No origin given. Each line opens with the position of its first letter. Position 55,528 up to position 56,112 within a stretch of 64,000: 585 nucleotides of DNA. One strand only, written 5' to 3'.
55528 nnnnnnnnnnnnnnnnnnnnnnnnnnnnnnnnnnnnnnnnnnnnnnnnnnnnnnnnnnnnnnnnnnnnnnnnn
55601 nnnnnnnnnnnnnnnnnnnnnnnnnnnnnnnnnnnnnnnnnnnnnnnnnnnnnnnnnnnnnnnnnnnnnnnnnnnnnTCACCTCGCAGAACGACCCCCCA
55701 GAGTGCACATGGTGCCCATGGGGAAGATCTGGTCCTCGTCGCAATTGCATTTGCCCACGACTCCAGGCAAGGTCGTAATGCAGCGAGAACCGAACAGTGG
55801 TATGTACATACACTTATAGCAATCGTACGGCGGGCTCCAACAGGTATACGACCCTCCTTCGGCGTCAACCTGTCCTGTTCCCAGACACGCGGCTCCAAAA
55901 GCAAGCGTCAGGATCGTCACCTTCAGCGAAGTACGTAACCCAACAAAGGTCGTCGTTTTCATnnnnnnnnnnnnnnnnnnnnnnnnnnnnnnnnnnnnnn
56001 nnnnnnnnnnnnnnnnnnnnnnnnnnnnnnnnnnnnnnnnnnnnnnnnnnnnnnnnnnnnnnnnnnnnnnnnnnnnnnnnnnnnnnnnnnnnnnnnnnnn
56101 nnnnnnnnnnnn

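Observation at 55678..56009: Strongly signalled gene for a 94-aa secreted, disulfide-rich mini-protein of no recognisable family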

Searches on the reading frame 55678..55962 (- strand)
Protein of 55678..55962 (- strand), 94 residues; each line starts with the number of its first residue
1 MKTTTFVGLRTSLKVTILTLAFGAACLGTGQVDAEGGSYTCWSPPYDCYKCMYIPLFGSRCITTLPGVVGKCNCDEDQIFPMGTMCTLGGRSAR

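Call 5: search_protein_families(library=pfam, proteins=[window:55678-55962:-], max_evalue=1)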
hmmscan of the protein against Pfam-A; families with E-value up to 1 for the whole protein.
window:55678-55962:- (94 aa): 0 families

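Call 7: find_homologous_proteins(query=window:55678-55962:-, max_evalue=10)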
Query window:55678-55962:- (94 aa): 1 proteins with E <= 10 among 2 candidates.
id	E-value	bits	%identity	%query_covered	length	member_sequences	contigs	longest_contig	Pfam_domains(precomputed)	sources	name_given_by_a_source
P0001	5.9e-59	214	100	100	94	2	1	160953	-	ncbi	-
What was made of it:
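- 55678..55962 (-): Mini-gene ORF as it stands in the window (94 aa, truncated allele). It is identical to the NCBI protein P0001 (call 7).
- The deposited annotation carries the 94-aa product (call 7).
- Tried and rejected: The word-indexed homologue search with the 94-aa product found only the protein itself (call 7).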

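Call 8: find_encoding_contigs(protein=window:55681-55962:-, flank=10000)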
Protein window:55681-55962:- (94 aa): no gene with exactly this product is on record in the collection.

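Call 10: find_encoding_contigs(protein=P0001, flank=10000)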
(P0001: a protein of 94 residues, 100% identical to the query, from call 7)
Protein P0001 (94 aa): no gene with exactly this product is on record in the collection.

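Call 11: list_cluster_members(proteins=[P0001])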
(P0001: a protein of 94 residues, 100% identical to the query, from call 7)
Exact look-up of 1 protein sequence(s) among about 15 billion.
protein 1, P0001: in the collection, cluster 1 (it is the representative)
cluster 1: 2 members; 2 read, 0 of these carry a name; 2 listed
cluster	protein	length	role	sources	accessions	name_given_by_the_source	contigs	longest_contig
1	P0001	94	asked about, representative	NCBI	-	-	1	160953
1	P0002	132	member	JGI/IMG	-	-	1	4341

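Call 13: find_encoding_contigs(protein=P0002, flank=10000)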
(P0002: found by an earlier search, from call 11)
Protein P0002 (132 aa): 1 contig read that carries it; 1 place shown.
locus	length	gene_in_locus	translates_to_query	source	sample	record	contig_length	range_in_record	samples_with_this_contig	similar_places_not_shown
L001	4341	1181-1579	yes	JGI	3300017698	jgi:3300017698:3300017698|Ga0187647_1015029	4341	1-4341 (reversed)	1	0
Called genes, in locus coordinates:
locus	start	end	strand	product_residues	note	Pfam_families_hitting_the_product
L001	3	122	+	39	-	?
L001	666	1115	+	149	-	-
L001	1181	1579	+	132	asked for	-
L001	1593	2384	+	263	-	-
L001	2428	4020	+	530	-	PF10670:DUF4198 (faint), PF13620:CarboxypepD_reg (weak), PF20598:DUF6795 (weak)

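Call 18: search_protein_representatives(protein=window:55678-55962:-)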
Query: 94 residues. Proteins with E-value up to 0.001 (for the whole library): 7; up to 1e-10: 4; up to 1e-30: 1. The best 7 are listed.
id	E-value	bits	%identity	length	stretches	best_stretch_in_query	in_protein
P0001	1.9e-59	214.0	100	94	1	1-94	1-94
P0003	7.4e-23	96.6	43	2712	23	25-43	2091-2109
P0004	5.9e-22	93.7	52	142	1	9-91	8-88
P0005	1.7e-21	92.2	52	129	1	9-91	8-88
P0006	2.0e-05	40.7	34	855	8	16-58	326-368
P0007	2.1e-04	37.4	36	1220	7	18-52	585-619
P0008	2.4e-04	37.2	29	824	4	39-83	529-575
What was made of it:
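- Tried and rejected: The exhaustive HMMER search was needed to find P0004 and P0005 (call 18).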

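Call 20: find_encoding_contigs(protein=P0005, flank=10000)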
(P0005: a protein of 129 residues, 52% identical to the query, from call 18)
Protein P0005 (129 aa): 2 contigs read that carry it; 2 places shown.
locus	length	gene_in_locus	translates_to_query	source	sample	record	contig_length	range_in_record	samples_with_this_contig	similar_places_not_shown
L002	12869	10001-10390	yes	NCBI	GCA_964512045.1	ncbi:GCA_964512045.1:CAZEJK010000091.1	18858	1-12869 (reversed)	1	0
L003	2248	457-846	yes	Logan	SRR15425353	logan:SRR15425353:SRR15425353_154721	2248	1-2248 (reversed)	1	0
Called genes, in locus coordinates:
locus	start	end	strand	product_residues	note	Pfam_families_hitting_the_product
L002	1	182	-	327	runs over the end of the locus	PF17396:DUF1611_N, PF07755:DUF1611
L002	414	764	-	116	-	-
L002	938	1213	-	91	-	-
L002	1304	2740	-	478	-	PF00158:Sigma54_activat, PF13191:AAA_16 (weak), PF01078:Mg_chelatase (faint), PF14532:Sigma54_activ_2, PF07728:AAA_5, PF25601:AAA_lid_14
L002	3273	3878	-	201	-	PF00374:NiFeSe_Hases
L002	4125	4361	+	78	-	-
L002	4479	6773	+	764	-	PF13620:CarboxypepD_reg (faint)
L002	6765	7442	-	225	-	PF00034:Cytochrom_C (weak), PF13442:Cytochrome_CBB3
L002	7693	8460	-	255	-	PF06629:MipA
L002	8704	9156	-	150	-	-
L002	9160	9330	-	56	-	-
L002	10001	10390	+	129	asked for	-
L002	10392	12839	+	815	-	PF10670:DUF4198 (faint), PF13620:CarboxypepD_reg (weak), PF20598:DUF6795 (weak)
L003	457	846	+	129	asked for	-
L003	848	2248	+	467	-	?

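Call 21: find_encoding_contigs(protein=P0004, flank=10000)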
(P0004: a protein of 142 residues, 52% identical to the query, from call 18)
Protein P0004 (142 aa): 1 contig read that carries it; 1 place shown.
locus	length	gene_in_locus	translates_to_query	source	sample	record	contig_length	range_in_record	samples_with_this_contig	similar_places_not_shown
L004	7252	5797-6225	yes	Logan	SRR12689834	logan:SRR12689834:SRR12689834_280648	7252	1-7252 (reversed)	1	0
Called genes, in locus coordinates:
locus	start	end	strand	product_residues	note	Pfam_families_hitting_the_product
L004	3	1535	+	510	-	?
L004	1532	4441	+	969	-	PF18914:DUF5666 (weak), PF00082:Peptidase_S8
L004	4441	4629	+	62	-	-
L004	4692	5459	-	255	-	PF06629:MipA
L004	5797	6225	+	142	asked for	-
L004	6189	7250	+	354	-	?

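Call 26: find_homologous_proteins(query=A1, max_evalue=1)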
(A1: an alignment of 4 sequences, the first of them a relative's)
Query A1 (4 sequences) (132 aa, profile of the alignment): 4 proteins with E <= 1 among 891 candidates.
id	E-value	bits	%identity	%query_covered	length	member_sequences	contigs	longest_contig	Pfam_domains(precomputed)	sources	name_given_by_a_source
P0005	2.9e-71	255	64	72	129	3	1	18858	-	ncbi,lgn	-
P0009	6.1e-62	225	73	100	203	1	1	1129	-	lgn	-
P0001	7.1e-48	180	94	68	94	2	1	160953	-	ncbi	-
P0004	6.6e-44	167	60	40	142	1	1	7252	-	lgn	-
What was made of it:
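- Homologues: P0005, P0004 and P0009 are 52-73% identical (calls 18, 26).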

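Call 29: find_encoding_contigs(protein=P0009, flank=10000)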
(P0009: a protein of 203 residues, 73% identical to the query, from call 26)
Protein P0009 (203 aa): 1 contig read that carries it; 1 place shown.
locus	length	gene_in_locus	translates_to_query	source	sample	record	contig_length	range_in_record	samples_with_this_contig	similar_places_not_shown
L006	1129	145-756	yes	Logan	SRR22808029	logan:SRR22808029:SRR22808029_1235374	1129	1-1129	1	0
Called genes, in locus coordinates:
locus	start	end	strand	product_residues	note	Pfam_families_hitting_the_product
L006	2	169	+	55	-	?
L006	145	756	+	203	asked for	-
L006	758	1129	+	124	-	?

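Call 31: find_related_loci(query=A1, collection=metagenome_contigs, flank=5000)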
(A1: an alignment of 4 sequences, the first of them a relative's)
Query A1 (132 aa) in metagenome_contigs; peptide patterns used: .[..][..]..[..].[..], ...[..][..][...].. (x = any residue, [..] = any of these).
81 stretches matched a pattern, but none encodes a relative of the query by tblastn (E <= 1e-3).

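Call 32: find_related_loci(query=A1, collection=viral_contigs, flank=5000)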
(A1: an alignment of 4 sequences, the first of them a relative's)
Query A1 (132 aa) in viral_contigs; peptide patterns used: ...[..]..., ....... (x = any residue, [..] = any of these).
175 stretches matched a pattern, but none encodes a relative of the query by tblastn (E <= 1e-3).

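Call 38: search_protein_families(library=ncbifam, proteins=[P0005, P0002, L002:4125-4361:+, L002:4479-6773:+], max_evalue=1)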
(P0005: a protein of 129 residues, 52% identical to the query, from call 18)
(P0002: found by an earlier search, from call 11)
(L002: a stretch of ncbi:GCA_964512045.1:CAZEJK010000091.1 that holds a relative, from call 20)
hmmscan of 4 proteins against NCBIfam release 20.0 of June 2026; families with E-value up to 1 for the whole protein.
P0005 (129 aa): 0 families

P0002 (132 aa): 1 family
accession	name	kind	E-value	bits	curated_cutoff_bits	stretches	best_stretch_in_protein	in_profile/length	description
NF003246.0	PRK04204.1-2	equivalog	0.18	10.9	352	1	28-59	113-144/342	RNA 3'-terminal phosphate cyclase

L002:4125-4361:+ (78 aa): 0 families

L002:4479-6773:+ (764 aa): 1 family
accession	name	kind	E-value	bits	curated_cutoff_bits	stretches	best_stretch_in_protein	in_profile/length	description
NF052345.1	S_layer_anammox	exception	0.00055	17.4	1400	1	491-592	1318-1412/1596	Kustd1514 family S-layer glycoprotein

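Call 39: search_solved_structures(query=A1, max_evalue=10)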
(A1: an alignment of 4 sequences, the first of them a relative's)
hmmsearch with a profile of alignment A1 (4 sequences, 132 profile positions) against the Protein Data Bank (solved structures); distinct sequences matched with E-value up to 10: 0.

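Call 48: predict_structure(alignment_id=A2)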
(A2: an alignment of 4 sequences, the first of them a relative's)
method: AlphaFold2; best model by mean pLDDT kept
length: 129 residues; sequences in the alignment: 4
mean_pLDDT: 36.0   pTM: 0.22
mean pLDDT of the five models: 36.0, 34.1, 33.9, 30.0, 27.7
residues with pLDDT >= 90: 0; 70-90: 0; 50-70: 4; < 50: 125
segments of 3 or more residues with pLDDT < 50: 1-52, 54-101, 107-129
pLDDT, mean of each block of 10 residues (from residue 1): 27 28 29 30 39 40 36 46 41 41 47 36 28
secondary structure, 60 per line:
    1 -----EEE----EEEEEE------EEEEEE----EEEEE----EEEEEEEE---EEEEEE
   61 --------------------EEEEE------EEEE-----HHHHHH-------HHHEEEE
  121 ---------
elements in order: E6-8 E13-18 E25-30 E35-39 E44-51 E55-60 E81-85 E92-95 H101-106 E117-120
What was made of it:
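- On Known Cys-rich mini-protein folds (Pfam, PDB): No fold comparison was possible because the model had pLDDT 36 (call 48).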

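Call 59: search_protein_families(library=padloc, proteins=[P0005, P0002], max_evalue=1)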
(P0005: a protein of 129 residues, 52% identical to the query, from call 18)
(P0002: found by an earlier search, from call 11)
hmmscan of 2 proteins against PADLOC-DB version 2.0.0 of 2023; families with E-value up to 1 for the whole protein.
P0005 (129 aa): 0 families

P0002 (132 aa): 0 families

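Call 60: search_protein_families(library=phrogs, proteins=[P0005, P0002], max_evalue=1)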
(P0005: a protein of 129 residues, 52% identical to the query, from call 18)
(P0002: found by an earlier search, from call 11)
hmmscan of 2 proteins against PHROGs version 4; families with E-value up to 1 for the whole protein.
P0005 (129 aa): 0 families

P0002 (132 aa): 1 family
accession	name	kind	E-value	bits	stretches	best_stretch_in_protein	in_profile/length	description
phrog_36774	-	unknown function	0.12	13.9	1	28-51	44-67/86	-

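Call 69: search_protein_families(library=pfam, proteins=[L004:3-1535:+, L002:8704-9156:-, L002:9160-9330:-, L002:4479-6773:+, L002:4125-4361:+], max_evalue=0.01)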
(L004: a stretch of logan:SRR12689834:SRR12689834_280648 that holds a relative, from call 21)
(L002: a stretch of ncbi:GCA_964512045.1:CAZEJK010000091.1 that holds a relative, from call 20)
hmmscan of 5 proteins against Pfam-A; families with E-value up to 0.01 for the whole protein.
L004:3-1535:+ (510 aa): 1 family
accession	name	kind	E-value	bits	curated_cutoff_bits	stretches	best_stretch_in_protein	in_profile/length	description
PF12770.12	CHAT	-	1e-30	107.6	24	1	251-503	3-289/289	CHAT domain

L002:8704-9156:- (150 aa): 1 family
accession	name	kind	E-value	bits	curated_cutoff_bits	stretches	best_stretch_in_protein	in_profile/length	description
PF19502.5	DUF6036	-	0.0021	18.3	23.6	1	8-59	8-59/164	Nucleotidyltransferase of unknown function (DUF6036)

L002:9160-9330:- (56 aa): 0 families

L002:4479-6773:+ (764 aa): 4 families
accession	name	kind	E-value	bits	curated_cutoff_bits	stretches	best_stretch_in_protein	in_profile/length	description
PF13620.12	CarboxypepD_reg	-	1.2e-12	48.4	32.3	1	491-568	5-80/82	Carboxypeptidase regulatory-like domain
PF17210.9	SdrD_B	-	0.00029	21.4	29.7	0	424-460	31-67/112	SdrD B-like domain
PF11974.14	bMG3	-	0.0063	16.9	34.9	0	475-533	2-58/103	Bacterial alpha-2-macroglobulin MG3 domain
PF17802.7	SpaA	-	0.0068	17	23.1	0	493-568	8-86/91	Prealbumin-like fold domain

L002:4125-4361:+ (78 aa): 0 families
